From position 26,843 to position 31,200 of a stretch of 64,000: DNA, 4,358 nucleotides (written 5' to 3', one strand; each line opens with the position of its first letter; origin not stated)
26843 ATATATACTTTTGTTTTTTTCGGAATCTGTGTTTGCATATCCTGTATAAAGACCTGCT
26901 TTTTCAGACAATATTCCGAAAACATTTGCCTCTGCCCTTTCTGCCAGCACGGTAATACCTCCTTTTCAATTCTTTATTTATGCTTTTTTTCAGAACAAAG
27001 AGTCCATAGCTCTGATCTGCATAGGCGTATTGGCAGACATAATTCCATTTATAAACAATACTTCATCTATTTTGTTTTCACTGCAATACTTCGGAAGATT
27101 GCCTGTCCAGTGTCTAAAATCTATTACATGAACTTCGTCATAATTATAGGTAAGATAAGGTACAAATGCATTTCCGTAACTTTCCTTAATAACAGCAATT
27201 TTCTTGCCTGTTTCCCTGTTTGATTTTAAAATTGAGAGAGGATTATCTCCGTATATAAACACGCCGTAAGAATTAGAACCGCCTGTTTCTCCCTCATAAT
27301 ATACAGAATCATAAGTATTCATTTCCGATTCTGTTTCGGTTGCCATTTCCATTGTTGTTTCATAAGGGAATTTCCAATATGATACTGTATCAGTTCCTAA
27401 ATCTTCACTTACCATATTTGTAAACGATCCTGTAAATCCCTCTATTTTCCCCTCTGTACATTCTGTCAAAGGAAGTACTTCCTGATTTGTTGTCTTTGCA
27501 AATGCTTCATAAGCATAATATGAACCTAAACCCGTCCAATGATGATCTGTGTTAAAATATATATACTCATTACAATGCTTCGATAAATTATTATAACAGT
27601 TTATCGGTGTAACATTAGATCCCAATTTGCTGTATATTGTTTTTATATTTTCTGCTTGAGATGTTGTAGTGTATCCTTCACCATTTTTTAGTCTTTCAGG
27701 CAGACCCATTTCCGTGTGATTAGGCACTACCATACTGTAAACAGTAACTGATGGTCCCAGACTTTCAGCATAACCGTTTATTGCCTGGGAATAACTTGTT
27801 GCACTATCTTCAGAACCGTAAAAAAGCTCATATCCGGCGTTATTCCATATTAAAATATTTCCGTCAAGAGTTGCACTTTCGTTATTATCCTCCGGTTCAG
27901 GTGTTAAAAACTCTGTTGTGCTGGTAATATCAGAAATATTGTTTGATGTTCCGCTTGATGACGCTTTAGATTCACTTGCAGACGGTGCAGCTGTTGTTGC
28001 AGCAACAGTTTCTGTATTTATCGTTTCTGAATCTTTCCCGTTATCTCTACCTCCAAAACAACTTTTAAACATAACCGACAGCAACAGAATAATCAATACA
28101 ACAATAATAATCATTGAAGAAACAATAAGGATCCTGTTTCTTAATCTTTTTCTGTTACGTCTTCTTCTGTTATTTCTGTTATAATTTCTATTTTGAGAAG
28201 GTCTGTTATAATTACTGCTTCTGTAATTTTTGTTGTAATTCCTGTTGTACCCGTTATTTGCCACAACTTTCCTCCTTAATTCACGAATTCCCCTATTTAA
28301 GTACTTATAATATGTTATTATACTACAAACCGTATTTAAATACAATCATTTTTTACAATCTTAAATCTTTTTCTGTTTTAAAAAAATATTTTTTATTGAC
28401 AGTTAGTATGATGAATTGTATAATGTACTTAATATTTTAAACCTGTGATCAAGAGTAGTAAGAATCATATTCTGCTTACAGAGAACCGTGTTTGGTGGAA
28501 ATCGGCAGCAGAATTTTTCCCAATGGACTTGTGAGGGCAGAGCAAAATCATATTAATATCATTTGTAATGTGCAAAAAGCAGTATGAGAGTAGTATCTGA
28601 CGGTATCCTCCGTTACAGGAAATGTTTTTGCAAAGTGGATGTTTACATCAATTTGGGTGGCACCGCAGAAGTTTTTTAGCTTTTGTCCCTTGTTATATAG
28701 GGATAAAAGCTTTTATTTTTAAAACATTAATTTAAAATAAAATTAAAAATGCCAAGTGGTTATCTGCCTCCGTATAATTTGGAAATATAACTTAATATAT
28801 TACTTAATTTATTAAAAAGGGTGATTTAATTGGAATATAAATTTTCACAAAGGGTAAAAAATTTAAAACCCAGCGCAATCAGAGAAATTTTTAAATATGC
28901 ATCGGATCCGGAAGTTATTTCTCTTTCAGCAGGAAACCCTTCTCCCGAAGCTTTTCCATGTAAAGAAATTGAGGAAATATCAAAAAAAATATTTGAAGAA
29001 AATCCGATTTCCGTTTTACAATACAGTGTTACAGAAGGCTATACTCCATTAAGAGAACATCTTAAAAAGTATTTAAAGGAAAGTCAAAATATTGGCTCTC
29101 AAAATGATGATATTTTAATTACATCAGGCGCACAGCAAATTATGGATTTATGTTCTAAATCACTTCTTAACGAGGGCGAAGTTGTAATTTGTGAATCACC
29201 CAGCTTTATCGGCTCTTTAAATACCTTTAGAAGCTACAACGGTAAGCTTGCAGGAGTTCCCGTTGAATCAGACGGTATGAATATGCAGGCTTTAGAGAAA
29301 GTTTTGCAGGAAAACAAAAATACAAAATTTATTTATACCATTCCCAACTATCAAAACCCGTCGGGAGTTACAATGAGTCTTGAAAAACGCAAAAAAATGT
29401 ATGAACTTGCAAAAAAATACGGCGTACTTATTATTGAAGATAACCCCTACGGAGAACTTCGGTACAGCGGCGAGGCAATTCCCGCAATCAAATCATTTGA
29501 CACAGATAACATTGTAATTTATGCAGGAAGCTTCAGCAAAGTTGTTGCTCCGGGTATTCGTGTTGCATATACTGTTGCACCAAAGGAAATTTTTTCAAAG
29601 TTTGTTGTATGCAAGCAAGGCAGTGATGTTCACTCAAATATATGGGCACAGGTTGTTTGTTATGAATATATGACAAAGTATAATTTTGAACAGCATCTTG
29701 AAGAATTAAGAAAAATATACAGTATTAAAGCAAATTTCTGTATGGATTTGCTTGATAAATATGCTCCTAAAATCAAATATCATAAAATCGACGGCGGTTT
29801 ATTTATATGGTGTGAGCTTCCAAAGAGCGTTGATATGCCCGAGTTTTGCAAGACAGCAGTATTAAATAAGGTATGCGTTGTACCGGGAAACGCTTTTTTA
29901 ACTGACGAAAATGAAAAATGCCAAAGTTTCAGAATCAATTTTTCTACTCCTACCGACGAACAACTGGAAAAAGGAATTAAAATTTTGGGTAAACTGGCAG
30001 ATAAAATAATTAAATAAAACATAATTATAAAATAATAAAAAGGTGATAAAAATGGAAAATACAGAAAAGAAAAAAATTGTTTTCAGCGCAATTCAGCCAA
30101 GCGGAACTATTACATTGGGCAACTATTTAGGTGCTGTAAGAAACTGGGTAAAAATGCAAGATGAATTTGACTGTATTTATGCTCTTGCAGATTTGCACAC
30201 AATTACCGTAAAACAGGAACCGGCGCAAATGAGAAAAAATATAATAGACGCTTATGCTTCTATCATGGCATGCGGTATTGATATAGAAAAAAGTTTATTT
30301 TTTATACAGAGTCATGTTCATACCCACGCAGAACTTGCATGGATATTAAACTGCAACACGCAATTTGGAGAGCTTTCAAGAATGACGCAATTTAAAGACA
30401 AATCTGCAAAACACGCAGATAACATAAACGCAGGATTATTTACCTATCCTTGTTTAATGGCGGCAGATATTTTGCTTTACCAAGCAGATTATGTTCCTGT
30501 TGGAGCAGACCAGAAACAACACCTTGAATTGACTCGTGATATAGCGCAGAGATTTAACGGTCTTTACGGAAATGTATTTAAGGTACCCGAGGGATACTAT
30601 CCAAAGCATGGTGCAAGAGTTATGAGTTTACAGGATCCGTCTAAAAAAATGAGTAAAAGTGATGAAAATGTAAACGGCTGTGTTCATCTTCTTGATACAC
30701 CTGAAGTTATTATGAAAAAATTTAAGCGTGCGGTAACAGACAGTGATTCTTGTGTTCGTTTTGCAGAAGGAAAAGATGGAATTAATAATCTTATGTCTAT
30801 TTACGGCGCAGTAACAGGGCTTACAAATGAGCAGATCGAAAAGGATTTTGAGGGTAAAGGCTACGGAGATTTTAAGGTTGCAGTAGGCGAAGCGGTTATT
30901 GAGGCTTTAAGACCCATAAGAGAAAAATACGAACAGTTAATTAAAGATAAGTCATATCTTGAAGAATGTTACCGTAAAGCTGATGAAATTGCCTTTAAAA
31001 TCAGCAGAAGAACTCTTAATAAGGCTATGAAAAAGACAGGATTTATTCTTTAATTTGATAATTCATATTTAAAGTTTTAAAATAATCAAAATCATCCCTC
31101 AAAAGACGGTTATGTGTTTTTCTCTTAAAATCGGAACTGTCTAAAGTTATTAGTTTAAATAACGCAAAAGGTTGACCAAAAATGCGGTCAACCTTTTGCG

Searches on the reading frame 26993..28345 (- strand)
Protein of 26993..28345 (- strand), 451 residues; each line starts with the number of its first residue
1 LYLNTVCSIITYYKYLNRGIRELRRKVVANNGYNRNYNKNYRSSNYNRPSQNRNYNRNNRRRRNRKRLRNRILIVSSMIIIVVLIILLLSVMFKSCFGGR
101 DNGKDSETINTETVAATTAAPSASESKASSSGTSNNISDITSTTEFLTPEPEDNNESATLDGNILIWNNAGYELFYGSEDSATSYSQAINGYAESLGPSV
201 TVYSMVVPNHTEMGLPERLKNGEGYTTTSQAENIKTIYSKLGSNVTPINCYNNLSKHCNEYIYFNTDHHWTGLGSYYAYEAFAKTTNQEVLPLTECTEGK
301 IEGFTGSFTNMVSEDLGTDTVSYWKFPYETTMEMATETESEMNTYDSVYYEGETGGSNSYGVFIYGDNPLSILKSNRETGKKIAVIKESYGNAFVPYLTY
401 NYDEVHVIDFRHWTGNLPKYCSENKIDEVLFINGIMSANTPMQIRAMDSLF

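Call 77: search_protein_families(library=pfam, proteins=[window:26993-28345:-], max_evalue=0.00001)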
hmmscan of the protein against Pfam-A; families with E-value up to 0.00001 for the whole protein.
window:26993-28345:- (451 aa): 1 family
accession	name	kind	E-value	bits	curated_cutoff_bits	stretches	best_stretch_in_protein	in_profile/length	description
PF14286.12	DHHW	-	1.5e-46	159.8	25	1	113-408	85-385/385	DHHW protein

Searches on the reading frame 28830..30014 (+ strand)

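Call 77: search_protein_families(library=pfam, proteins=[window:28830-30014:+], max_evalue=0.00001)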
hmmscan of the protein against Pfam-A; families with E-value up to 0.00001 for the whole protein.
window:28830-30014:+ (395 aa): 2 families
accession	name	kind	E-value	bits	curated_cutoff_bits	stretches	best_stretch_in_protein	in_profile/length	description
PF00155.27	Aminotran_1_2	-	1.1e-35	124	19.7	1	28-384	2-359/361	Aminotransferase class I and II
PF12897.13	Asp_aminotransf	-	7.3e-08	32.1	27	1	119-194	127-202/421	Aspartate amino-transferase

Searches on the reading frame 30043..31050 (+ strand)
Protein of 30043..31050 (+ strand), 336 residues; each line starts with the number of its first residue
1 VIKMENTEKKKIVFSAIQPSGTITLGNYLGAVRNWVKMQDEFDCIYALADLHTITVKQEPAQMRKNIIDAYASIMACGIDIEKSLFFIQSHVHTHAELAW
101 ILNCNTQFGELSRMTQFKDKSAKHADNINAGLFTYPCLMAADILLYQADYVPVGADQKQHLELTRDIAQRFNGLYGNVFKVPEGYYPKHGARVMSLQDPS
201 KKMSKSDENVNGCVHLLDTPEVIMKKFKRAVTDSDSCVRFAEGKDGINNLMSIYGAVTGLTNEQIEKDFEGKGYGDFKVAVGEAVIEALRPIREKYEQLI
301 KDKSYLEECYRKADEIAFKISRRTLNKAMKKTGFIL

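Call 77: search_protein_families(library=pfam, proteins=[window:30043-31050:+], max_evalue=0.00001)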
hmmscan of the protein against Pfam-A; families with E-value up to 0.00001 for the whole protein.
window:30043-31050:+ (336 aa): 1 family
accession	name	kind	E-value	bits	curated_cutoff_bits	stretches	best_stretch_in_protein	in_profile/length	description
PF00579.31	tRNA-synt_1b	-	2.1e-75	254.2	21.1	1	8-289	3-291/292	tRNA synthetases class I (W and Y)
